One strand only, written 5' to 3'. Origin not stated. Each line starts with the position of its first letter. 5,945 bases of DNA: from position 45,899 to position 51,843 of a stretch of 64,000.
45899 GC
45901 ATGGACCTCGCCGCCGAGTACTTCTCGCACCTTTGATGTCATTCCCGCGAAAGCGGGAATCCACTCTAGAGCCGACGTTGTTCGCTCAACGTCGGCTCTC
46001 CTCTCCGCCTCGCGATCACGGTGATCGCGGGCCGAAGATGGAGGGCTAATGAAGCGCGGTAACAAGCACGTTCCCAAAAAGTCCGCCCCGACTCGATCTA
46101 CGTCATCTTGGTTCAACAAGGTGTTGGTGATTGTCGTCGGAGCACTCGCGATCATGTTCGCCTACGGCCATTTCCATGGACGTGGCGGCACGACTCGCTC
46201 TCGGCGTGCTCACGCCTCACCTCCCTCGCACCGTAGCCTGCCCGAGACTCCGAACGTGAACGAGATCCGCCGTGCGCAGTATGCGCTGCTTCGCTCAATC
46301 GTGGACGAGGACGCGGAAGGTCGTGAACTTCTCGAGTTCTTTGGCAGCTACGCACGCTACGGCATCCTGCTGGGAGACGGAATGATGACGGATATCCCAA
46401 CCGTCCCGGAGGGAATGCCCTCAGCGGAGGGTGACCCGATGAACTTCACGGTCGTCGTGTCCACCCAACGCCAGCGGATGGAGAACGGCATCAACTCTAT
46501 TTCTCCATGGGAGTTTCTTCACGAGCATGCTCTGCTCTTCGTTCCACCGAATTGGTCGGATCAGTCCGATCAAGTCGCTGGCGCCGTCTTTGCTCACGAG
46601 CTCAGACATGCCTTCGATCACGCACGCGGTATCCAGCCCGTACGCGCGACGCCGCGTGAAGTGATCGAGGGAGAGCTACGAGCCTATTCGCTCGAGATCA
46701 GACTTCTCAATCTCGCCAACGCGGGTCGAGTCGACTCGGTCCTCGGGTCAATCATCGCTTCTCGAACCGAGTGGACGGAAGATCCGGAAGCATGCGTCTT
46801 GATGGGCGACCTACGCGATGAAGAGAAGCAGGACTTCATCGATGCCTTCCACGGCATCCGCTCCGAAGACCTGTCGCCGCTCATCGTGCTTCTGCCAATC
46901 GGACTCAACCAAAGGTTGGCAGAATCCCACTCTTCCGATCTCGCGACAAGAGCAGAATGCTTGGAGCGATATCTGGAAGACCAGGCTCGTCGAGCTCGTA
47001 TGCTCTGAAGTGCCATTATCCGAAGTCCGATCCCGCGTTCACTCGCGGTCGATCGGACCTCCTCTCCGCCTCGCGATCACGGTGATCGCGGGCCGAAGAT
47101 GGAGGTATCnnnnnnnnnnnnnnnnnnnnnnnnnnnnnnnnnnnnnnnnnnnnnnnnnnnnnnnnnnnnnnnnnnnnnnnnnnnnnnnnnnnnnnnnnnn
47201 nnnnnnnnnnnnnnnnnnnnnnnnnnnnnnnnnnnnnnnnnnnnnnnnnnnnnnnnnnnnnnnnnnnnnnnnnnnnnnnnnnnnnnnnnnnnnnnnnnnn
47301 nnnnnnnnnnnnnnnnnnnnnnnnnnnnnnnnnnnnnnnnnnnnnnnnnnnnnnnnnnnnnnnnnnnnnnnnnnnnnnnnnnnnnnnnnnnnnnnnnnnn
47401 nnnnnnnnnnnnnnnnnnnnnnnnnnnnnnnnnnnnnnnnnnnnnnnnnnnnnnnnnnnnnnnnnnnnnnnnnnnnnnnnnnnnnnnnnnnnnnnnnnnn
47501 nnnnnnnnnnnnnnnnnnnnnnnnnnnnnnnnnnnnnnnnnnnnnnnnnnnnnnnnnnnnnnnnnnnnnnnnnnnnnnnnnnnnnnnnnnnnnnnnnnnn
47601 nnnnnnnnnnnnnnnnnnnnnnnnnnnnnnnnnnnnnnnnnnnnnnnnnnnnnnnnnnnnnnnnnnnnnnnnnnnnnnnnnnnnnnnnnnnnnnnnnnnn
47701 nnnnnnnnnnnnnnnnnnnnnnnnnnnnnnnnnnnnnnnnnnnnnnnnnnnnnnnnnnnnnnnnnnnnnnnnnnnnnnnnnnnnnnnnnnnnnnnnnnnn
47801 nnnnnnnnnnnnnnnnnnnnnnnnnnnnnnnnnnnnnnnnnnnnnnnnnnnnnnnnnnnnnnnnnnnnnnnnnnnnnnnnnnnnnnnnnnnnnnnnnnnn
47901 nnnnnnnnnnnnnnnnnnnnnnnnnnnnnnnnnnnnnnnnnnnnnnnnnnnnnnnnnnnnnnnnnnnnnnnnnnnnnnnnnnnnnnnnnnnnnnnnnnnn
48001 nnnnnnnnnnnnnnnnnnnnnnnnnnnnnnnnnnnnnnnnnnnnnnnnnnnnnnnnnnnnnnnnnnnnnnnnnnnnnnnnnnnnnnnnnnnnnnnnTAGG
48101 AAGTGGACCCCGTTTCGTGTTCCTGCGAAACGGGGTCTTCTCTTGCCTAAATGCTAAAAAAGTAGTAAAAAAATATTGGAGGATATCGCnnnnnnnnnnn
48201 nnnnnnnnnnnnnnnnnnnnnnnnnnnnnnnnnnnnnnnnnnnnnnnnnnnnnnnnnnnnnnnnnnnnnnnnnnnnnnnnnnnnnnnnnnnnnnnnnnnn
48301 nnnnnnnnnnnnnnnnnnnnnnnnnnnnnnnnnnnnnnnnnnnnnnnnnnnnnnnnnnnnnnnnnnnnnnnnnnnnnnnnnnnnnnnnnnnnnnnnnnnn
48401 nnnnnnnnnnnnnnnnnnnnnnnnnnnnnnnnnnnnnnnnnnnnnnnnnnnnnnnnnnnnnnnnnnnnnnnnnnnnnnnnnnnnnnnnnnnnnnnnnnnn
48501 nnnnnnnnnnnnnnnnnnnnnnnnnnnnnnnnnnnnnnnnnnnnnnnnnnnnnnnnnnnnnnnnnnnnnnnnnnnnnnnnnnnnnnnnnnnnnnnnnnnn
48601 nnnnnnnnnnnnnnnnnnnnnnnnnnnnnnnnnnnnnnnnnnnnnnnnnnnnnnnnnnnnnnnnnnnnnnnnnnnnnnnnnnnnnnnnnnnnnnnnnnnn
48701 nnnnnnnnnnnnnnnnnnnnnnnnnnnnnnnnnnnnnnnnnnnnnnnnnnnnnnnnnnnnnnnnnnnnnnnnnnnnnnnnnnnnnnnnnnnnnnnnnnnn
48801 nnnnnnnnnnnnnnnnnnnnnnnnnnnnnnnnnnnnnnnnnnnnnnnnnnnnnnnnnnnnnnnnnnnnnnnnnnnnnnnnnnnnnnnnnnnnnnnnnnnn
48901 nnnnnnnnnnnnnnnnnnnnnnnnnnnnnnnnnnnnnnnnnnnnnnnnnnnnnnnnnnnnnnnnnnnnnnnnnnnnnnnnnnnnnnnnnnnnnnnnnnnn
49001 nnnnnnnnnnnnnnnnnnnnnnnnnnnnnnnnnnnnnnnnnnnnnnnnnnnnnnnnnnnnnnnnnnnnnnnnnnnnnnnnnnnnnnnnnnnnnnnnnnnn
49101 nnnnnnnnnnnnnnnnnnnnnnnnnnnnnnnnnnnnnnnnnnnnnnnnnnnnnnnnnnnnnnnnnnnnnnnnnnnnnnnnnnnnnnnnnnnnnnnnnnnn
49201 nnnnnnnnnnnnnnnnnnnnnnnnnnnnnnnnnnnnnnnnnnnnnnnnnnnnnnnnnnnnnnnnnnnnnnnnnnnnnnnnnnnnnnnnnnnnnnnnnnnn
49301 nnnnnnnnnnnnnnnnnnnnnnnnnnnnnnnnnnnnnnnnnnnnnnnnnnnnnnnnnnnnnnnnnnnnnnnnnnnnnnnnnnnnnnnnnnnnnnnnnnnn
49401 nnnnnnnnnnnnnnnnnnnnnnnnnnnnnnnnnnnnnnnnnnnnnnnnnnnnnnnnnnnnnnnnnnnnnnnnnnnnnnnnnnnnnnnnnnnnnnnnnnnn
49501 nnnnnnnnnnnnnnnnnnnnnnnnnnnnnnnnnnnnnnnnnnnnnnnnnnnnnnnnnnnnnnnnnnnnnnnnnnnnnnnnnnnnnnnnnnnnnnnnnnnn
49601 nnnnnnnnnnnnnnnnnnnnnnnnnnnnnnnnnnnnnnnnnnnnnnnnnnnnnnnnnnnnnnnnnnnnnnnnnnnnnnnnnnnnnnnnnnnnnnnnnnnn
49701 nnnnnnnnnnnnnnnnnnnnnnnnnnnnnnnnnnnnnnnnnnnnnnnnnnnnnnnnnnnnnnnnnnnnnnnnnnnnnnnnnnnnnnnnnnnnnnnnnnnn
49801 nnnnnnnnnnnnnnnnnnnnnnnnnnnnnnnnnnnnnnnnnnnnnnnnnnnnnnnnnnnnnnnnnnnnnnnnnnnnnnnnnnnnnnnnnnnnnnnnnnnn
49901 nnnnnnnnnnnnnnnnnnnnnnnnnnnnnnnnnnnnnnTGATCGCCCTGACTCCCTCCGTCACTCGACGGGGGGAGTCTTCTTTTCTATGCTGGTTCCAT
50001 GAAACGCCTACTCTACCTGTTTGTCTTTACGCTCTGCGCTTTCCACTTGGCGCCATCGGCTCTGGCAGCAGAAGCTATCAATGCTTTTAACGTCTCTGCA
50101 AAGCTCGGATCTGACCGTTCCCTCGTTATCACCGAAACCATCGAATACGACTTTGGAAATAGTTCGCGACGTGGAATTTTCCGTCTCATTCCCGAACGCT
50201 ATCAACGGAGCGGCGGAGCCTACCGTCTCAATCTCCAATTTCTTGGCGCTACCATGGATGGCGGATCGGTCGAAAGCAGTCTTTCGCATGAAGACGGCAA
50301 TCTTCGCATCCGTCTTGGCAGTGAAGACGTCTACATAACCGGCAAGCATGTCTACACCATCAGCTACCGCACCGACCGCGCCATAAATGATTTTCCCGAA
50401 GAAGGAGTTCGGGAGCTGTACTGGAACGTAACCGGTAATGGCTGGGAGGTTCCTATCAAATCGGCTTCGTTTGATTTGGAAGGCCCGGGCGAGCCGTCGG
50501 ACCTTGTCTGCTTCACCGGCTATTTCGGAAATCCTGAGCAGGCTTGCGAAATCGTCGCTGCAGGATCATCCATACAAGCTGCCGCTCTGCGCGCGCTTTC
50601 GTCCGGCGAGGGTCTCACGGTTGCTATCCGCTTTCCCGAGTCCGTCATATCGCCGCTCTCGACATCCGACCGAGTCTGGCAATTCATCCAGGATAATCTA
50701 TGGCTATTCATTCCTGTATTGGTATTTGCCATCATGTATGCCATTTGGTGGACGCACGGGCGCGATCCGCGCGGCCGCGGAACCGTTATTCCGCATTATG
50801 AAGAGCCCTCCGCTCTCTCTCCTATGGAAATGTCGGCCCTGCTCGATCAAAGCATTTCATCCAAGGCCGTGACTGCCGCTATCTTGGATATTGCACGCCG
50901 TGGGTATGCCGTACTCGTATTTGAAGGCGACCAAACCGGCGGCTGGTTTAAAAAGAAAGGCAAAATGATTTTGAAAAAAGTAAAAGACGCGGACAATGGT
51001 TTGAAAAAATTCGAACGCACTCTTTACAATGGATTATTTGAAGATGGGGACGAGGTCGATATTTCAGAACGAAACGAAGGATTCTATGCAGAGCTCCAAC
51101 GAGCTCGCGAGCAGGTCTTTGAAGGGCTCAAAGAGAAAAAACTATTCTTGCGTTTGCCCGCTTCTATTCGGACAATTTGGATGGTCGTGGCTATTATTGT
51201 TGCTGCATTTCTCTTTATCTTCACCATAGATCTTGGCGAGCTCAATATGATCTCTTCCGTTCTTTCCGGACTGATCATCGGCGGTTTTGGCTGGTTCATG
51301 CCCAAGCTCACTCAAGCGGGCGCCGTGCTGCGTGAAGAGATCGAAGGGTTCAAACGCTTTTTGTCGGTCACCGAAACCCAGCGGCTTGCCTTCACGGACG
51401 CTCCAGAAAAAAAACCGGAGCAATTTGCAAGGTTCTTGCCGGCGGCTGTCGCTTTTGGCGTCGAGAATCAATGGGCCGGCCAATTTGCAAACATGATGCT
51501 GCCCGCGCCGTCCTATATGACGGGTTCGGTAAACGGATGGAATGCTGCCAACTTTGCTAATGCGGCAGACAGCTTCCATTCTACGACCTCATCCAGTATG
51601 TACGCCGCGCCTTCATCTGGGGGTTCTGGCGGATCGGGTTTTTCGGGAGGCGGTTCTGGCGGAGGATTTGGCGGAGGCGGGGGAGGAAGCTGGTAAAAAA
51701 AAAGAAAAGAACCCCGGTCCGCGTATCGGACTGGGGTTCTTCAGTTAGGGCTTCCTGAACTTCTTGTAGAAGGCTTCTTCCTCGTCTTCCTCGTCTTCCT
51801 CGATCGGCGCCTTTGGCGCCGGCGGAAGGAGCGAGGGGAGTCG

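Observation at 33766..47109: A composite structured cassette (CU tract / stem-loop 1 / anti-SD / AAUUUC-loop hairpin / SD) fills almost every intergenic spacer of a 15-kb co-directional gene array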

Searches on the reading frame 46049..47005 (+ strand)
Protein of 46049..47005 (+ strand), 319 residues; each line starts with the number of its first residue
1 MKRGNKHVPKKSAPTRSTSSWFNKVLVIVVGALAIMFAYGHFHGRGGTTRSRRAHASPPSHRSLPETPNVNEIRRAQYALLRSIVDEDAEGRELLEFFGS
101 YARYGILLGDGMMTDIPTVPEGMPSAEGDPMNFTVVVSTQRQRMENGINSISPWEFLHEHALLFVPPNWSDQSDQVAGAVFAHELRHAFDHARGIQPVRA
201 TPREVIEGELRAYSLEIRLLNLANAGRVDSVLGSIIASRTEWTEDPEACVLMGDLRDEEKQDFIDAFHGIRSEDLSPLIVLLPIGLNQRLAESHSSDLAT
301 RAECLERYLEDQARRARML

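Call 15: search_protein_families(library=pfam, max_evalue=0.01, proteins=[window:46049-47005:+])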
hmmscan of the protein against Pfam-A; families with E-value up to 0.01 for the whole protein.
window:46049-47005:+ (319 aa): 1 family
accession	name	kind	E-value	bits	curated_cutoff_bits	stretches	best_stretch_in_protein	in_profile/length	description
PF23933.1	DUF7269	-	0.0072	16.8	29.1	0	18-68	20-68/162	Family of unknown function (DUF7269)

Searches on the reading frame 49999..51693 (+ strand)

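Call 15: search_protein_families(library=pfam, max_evalue=0.01, proteins=[window:49999-51693:+])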
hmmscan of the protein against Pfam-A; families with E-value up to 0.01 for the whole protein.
window:49999-51693:+ (565 aa): 2 families
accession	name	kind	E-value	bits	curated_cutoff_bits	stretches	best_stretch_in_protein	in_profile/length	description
PF20990.2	DUF2207_C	-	2.2e-33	116.4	33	1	266-496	3-247/247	Predicted membrane protein (DUF2207) C-terminal domain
PF09972.14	DUF2207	-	2.9e-24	86.7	24.4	1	27-212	2-172/172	Predicted membrane protein (DUF2207) N-terminal domain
